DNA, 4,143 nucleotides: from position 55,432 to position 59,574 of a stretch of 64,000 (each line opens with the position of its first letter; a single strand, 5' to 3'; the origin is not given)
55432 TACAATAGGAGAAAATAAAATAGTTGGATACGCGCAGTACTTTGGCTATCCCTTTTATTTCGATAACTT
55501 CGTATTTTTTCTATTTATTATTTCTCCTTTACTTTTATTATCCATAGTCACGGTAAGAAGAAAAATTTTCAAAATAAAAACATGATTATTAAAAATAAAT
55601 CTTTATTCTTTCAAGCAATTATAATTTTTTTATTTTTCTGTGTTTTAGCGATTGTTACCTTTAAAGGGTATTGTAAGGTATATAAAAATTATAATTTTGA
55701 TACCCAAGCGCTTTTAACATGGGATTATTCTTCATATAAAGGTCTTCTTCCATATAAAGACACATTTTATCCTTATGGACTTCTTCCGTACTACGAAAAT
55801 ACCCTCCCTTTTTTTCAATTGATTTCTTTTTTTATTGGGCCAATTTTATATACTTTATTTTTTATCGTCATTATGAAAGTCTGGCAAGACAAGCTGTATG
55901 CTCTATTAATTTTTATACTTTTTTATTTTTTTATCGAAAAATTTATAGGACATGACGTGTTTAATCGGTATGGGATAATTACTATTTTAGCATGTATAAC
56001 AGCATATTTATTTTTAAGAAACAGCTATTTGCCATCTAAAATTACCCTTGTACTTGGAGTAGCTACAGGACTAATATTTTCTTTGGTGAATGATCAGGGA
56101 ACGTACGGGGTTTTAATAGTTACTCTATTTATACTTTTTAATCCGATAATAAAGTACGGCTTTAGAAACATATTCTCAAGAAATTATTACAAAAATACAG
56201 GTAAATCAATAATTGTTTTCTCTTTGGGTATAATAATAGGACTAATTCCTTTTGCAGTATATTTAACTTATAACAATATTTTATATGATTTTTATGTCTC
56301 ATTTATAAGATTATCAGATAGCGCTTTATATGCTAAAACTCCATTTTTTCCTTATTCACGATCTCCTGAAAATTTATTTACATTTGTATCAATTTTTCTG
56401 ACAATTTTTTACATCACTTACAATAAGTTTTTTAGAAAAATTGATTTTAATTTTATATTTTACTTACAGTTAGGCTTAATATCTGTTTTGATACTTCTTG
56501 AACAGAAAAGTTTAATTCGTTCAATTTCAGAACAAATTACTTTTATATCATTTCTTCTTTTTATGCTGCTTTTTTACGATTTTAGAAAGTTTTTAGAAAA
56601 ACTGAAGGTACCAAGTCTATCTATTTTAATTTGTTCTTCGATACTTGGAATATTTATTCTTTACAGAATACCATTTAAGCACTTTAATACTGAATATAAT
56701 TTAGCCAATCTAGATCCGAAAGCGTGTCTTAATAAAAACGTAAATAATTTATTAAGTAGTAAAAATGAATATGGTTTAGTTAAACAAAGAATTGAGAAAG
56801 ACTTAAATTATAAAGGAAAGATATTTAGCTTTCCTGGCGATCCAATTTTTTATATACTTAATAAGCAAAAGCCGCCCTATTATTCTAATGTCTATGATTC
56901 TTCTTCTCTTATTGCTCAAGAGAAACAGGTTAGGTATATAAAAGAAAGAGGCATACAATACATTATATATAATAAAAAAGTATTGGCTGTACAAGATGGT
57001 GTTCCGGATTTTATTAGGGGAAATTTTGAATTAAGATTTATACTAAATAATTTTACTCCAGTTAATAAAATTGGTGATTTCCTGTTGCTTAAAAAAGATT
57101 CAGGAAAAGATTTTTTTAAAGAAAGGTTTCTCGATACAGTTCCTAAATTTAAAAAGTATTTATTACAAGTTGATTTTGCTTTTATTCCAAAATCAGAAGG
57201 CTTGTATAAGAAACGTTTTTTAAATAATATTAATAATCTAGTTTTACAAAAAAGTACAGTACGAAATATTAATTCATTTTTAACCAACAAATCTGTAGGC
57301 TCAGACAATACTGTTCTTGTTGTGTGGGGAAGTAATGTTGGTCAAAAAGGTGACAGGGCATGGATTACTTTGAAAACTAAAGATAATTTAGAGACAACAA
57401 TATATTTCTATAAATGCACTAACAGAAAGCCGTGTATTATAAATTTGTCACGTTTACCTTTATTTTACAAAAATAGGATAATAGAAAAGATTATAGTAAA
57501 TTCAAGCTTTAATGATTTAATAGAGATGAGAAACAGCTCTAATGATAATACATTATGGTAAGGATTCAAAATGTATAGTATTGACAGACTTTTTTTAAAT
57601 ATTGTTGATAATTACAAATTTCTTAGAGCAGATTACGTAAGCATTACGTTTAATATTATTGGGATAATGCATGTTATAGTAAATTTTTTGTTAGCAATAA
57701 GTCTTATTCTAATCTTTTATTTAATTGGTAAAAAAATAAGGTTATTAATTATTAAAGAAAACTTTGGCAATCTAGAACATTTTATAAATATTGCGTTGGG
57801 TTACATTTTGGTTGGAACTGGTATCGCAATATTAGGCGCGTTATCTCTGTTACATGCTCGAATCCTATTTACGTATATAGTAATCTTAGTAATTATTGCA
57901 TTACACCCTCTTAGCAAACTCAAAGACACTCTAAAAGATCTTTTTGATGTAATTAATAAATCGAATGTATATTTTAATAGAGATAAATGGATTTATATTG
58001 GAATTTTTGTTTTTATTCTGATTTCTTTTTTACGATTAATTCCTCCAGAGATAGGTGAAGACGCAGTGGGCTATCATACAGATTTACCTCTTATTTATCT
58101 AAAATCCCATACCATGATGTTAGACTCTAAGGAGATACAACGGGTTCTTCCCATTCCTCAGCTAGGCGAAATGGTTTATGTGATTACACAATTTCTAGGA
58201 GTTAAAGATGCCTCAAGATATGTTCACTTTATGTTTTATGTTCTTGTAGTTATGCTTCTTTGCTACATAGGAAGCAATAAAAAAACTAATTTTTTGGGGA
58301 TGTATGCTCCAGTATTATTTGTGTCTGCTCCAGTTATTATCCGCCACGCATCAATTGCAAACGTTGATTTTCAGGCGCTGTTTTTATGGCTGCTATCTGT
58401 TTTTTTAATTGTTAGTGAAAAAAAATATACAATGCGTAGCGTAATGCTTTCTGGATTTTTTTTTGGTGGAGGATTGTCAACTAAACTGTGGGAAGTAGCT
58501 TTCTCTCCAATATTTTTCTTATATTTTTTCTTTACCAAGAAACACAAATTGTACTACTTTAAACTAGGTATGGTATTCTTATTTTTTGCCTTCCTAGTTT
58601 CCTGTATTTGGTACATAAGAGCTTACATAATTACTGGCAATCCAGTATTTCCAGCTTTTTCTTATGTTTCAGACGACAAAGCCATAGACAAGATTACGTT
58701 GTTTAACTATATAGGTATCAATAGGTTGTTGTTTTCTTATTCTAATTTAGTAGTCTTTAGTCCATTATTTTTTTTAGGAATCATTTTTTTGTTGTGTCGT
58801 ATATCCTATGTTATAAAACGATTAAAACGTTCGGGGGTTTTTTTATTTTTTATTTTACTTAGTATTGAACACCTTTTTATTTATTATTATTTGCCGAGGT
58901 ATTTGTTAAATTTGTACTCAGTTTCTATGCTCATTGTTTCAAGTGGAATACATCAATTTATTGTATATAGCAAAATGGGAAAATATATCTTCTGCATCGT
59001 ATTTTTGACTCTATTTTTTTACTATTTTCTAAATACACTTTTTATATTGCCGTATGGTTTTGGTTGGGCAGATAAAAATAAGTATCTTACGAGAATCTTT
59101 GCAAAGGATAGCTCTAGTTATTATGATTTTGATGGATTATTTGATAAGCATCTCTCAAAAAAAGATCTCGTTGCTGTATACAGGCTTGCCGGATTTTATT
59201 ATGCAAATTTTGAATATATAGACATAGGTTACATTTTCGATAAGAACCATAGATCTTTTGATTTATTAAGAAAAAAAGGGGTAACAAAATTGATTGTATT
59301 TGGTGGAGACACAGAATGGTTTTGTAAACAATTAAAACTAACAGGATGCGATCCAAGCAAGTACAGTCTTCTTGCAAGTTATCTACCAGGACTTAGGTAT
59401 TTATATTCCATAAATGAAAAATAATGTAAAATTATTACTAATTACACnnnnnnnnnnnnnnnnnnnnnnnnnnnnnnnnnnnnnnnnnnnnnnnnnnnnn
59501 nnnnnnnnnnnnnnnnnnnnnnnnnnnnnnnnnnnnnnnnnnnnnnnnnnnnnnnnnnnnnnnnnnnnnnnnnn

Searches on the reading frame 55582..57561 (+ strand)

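Call 15: search_protein_families(library=pfam, proteins=[window:55582-57561:+], max_evalue=0.001)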
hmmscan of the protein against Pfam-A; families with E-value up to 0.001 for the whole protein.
window:55582-57561:+ (659 aa): 0 families

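Call 29: search_protein_families(library=ncbifam, proteins=[window:55582-57561:+], max_evalue=0.001)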
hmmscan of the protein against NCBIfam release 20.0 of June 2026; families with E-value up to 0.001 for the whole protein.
window:55582-57561:+ (659 aa): 0 families

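Call 75: search_protein_families(library=pfam, proteins=[window:55582-57561:+], max_evalue=10)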
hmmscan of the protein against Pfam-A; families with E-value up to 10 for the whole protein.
window:55582-57561:+ (659 aa): 1 family
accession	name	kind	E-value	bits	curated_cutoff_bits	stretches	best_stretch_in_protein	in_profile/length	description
PF13287.12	Fn3_assoc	-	0.21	12.1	23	1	414-455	3-45/59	Fn3 associated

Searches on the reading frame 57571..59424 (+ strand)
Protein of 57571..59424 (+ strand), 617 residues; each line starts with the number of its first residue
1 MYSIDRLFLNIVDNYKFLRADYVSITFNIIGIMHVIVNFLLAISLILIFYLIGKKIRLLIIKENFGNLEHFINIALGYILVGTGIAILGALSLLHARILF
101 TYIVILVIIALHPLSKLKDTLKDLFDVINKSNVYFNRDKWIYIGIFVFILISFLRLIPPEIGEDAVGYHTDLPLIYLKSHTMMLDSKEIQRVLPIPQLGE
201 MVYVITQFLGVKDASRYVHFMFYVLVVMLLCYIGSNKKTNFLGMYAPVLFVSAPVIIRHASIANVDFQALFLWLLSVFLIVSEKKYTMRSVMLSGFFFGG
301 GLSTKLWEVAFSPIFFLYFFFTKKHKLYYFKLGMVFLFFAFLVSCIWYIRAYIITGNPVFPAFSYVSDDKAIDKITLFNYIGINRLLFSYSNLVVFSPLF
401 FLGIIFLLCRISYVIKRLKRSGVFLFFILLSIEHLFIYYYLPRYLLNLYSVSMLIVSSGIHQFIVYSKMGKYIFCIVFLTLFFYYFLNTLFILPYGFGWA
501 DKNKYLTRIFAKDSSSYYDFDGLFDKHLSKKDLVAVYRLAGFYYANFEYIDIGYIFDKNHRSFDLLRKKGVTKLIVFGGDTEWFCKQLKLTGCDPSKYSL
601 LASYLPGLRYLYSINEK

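Call 15: search_protein_families(library=pfam, proteins=[window:57571-59424:+], max_evalue=0.001)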
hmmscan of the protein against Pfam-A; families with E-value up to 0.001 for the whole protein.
window:57571-59424:+ (617 aa): 0 families

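Call 29: search_protein_families(library=ncbifam, proteins=[window:57571-59424:+], max_evalue=0.001)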
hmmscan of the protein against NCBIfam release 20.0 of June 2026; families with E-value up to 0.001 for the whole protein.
window:57571-59424:+ (617 aa): 0 families

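Call 74: search_solved_structures(query=window:57571-59424:+, max_evalue=1)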
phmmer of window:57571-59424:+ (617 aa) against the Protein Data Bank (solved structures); distinct sequences matched with E-value up to 1: 0.

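Call 75: search_protein_families(library=pfam, proteins=[window:57571-59424:+], max_evalue=10)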
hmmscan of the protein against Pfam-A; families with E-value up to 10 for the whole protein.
window:57571-59424:+ (617 aa): 1 family
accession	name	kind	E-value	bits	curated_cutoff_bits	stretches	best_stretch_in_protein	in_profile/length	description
PF10251.14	PEN-2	-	1.5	9.7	25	1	328-352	11-35/93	Presenilin enhancer-2 subunit of gamma secretase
